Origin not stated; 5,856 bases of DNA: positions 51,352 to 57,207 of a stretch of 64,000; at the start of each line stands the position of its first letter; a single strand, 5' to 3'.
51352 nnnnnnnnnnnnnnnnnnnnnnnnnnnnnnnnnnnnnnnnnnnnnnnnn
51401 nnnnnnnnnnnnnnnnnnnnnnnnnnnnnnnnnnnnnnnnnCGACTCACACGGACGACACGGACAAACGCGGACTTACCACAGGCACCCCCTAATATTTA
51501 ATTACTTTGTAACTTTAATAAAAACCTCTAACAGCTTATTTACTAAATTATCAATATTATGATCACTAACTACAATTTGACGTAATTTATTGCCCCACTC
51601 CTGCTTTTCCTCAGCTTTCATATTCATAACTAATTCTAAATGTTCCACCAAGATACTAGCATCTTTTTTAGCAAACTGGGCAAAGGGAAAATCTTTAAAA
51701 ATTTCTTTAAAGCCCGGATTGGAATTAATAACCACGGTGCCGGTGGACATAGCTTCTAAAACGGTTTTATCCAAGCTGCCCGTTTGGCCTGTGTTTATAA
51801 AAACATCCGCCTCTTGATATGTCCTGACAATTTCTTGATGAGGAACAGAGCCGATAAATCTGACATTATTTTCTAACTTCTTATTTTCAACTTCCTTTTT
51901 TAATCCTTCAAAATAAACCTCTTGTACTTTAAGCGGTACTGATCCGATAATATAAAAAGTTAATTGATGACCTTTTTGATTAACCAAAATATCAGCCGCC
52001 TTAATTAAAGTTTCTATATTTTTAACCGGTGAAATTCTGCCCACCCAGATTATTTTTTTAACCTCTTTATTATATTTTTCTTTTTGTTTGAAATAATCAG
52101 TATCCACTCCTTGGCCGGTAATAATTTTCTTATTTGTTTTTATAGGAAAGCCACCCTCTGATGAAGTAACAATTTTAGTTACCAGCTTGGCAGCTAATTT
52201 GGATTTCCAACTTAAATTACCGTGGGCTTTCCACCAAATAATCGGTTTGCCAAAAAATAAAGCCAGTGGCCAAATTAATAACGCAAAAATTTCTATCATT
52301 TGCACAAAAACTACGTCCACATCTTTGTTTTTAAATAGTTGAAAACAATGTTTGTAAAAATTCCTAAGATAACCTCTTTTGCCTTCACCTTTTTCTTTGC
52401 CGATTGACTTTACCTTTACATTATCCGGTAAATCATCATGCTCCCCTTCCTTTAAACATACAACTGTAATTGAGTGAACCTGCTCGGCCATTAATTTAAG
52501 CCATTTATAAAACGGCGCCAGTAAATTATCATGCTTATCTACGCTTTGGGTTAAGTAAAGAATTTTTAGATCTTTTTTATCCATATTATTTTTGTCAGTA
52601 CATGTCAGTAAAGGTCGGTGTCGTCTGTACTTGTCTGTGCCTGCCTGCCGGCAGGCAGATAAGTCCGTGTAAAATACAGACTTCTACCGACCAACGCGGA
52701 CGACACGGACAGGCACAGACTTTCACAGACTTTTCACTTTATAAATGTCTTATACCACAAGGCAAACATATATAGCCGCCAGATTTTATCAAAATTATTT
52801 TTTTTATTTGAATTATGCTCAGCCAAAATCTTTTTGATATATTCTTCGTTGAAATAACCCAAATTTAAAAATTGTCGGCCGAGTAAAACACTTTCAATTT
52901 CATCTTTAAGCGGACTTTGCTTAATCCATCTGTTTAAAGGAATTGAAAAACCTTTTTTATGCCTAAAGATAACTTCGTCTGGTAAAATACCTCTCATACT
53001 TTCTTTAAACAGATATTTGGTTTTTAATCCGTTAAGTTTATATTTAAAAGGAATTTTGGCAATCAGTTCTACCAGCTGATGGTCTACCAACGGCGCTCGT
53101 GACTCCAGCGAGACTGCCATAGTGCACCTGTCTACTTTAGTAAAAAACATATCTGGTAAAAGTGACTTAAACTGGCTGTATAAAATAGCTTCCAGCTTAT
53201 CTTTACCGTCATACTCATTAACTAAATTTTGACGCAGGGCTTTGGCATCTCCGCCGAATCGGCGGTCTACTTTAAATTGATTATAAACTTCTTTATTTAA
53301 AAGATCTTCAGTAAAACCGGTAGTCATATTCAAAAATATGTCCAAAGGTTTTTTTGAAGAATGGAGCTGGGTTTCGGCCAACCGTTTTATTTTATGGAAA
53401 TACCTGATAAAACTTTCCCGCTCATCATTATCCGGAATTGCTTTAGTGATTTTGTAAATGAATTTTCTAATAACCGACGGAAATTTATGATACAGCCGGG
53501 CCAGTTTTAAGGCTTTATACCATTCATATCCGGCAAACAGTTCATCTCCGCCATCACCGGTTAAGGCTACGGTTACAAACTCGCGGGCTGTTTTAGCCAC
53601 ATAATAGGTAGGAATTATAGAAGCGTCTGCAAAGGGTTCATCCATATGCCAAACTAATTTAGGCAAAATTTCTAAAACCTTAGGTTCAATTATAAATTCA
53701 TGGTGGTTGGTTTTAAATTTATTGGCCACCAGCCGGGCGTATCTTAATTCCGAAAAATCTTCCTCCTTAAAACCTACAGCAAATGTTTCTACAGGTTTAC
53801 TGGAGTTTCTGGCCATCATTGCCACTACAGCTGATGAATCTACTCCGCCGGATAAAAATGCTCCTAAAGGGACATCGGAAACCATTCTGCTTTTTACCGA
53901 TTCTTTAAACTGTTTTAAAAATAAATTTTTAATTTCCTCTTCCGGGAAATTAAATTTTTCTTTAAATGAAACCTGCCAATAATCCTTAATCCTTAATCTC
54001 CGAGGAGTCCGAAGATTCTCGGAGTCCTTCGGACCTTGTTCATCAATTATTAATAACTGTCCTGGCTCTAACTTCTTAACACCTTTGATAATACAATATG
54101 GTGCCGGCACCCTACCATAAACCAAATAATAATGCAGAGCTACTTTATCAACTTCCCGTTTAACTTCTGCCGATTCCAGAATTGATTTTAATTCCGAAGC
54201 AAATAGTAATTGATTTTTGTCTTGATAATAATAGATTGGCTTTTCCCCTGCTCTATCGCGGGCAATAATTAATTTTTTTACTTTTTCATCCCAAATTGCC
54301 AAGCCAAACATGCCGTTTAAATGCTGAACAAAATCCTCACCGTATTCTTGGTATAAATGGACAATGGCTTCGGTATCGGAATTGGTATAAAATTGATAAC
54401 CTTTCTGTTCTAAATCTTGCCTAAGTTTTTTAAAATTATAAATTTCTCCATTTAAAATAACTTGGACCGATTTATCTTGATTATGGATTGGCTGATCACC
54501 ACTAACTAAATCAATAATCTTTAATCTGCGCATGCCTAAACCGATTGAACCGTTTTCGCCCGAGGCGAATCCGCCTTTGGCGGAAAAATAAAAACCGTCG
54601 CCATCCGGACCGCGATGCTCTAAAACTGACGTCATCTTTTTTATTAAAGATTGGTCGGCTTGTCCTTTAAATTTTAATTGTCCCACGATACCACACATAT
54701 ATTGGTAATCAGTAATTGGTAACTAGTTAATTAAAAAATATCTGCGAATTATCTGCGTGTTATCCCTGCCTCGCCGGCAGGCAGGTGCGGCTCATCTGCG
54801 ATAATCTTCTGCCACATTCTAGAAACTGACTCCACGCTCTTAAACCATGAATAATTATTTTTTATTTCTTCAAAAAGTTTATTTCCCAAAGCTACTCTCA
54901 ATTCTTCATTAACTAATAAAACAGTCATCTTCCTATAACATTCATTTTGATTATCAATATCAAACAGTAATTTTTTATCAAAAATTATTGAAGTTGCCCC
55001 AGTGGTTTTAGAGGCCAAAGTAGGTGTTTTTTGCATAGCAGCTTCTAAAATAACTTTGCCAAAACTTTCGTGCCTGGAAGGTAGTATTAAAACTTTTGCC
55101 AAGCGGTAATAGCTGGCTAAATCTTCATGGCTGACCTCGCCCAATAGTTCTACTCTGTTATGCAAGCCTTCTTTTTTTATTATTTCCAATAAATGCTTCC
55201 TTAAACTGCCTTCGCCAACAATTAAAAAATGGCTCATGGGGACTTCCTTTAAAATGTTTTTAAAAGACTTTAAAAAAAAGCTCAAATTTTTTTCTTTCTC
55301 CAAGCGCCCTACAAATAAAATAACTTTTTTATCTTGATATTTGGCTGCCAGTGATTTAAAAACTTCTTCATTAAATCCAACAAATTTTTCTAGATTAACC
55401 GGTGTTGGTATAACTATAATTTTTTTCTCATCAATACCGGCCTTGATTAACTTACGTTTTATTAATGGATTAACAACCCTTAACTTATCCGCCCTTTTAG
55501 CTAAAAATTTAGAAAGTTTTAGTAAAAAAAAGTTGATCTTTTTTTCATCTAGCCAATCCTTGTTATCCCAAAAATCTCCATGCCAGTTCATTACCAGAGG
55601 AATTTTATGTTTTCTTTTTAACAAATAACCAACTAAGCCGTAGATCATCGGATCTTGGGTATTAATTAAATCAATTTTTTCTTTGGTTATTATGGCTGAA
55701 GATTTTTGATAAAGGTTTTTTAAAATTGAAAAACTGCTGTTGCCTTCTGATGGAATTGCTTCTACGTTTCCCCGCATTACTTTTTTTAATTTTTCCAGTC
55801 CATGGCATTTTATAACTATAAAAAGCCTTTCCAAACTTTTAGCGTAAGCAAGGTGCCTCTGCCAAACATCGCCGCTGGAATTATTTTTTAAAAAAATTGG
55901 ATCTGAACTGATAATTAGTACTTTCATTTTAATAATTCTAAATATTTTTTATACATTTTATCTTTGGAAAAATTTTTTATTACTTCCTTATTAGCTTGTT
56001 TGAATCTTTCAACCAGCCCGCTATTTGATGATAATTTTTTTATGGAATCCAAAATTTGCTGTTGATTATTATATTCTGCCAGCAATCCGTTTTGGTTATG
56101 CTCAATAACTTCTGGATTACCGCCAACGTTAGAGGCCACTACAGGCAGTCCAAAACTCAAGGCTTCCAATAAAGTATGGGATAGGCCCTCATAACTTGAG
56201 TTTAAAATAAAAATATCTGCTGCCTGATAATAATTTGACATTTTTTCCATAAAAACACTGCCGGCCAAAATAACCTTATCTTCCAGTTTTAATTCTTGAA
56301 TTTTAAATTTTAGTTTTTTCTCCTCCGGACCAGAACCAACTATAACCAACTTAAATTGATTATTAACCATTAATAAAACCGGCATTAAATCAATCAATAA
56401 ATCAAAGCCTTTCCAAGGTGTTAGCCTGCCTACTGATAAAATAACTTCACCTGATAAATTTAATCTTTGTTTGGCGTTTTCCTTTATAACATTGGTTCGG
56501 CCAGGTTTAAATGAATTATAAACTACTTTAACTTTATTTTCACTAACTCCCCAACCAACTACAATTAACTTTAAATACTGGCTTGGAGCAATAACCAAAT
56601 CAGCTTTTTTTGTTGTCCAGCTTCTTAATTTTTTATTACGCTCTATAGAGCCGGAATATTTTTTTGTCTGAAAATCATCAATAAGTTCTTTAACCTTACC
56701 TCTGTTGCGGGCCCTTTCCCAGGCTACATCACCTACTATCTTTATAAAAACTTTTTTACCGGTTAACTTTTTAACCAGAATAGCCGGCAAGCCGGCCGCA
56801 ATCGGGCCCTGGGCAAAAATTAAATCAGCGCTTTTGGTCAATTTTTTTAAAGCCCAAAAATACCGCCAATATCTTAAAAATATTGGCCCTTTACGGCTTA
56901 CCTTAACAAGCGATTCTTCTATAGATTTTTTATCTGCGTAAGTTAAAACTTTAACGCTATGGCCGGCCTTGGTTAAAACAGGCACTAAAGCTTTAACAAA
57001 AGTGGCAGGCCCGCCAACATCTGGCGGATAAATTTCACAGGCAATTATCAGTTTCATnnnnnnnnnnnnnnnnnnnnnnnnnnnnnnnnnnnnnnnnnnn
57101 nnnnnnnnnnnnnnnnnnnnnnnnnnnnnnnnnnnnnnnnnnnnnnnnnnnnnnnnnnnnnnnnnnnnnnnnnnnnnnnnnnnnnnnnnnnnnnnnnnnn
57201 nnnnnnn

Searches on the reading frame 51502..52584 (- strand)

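Call 9: search_protein_families(library=pfam, proteins=[window:51502-52584:-], max_evalue=0.001)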
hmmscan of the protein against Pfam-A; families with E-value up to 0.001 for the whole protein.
window:51502-52584:- (360 aa): 5 families
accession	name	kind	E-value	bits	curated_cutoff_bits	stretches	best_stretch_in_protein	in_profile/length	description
PF00534.26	Glycos_transf_1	-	2.6e-26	92.6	26.4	1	165-335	5-170/172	Glycosyl transferases group 1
PF13692.12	Glyco_trans_1_4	-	4.1e-19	69.7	27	1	176-298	2-117/142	Glycosyl transferases group 1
PF13524.12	Glyco_trans_1_2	-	3.1e-09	37.4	25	1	207-352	14-143/144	Glycosyl transferase-like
PF20706.3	GT4-conflict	-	2.8e-07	30.3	26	1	167-338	189-355/385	Family 4 Glycosyltransferase in conflict systems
PF13477.12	Glyco_trans_4_2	-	0.00012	22.7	23.4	1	26-101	14-87/139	Glycosyl transferase 4-like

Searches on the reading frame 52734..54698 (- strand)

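Call 9: search_protein_families(library=pfam, proteins=[window:52734-54698:-], max_evalue=0.001)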
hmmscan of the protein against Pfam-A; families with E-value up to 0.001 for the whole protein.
window:52734-54698:- (654 aa): 5 families
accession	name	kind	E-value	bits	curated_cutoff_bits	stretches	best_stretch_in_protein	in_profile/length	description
PF00733.27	Asn_synthase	-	3.7e-103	346.3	21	1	262-649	4-353/354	Asparagine synthase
PF13537.11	GATase_7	-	4.1e-46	156.4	25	1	57-174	2-122/123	Glutamine amidotransferase domain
PF13522.11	GATase_6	-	1.2e-37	129.3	27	1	49-169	9-130/130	Glutamine amidotransferase domain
PF06508.19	QueC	-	0.00083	19.3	22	0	281-337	5-60/210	Queuosine biosynthesis protein QueC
PF02540.23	NAD_synthase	-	0.00085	19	21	0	263-342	8-86/242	NAD synthase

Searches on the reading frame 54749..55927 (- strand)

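Call 9: search_protein_families(library=pfam, proteins=[window:54749-55927:-], max_evalue=0.001)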
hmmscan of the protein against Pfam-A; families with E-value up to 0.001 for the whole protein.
window:54749-55927:- (392 aa): 7 families
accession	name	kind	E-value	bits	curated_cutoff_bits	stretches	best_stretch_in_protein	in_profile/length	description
PF00534.26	Glycos_transf_1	-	5.7e-34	117.6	26.4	1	195-349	10-167/172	Glycosyl transferases group 1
PF13692.12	Glyco_trans_1_4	-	9.2e-28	97.7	27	1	201-338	2-140/142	Glycosyl transferases group 1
PF13439.12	Glyco_transf_4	-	6.4e-15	56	28.5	1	63-181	51-170/170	Glycosyltransferase Family 4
PF20706.3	GT4-conflict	-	4.7e-11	42.7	26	1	142-333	143-335/385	Family 4 Glycosyltransferase in conflict systems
PF13579.12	Glyco_trans_4_4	-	1.3e-09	39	29.7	1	80-174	67-156/158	Glycosyl transferase 4-like domain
PF13477.12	Glyco_trans_4_2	-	3.5e-05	24.4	23.4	1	52-149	44-135/139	Glycosyl transferase 4-like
PF13524.12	Glyco_trans_1_2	-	5.5e-05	23.6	25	1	226-361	6-135/144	Glycosyl transferase-like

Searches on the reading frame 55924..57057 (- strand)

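Call 9: search_protein_families(library=pfam, proteins=[window:55924-57057:-], max_evalue=0.001)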
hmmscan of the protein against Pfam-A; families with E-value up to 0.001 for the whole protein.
window:55924-57057:- (377 aa): 6 families
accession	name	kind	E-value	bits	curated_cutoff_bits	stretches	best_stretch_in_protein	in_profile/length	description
PF00534.26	Glycos_transf_1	-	4.9e-48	163.3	26.4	1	193-358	5-171/172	Glycosyl transferases group 1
PF13692.12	Glyco_trans_1_4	-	1.2e-37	129.8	27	1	204-345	2-142/142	Glycosyl transferases group 1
PF13439.12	Glyco_transf_4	-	3.7e-16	60.1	28.5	1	14-182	1-165/170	Glycosyltransferase Family 4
PF13579.12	Glyco_trans_4_4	-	3.9e-08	34.2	29.7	1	15-181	1-157/158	Glycosyl transferase 4-like domain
PF20706.3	GT4-conflict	-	1.2e-07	31.5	26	1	197-365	191-360/385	Family 4 Glycosyltransferase in conflict systems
PF02350.25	Epimerase_2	-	7.8e-05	22.1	30.6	1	210-357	189-331/347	UDP-N-acetylglucosamine 2-epimerase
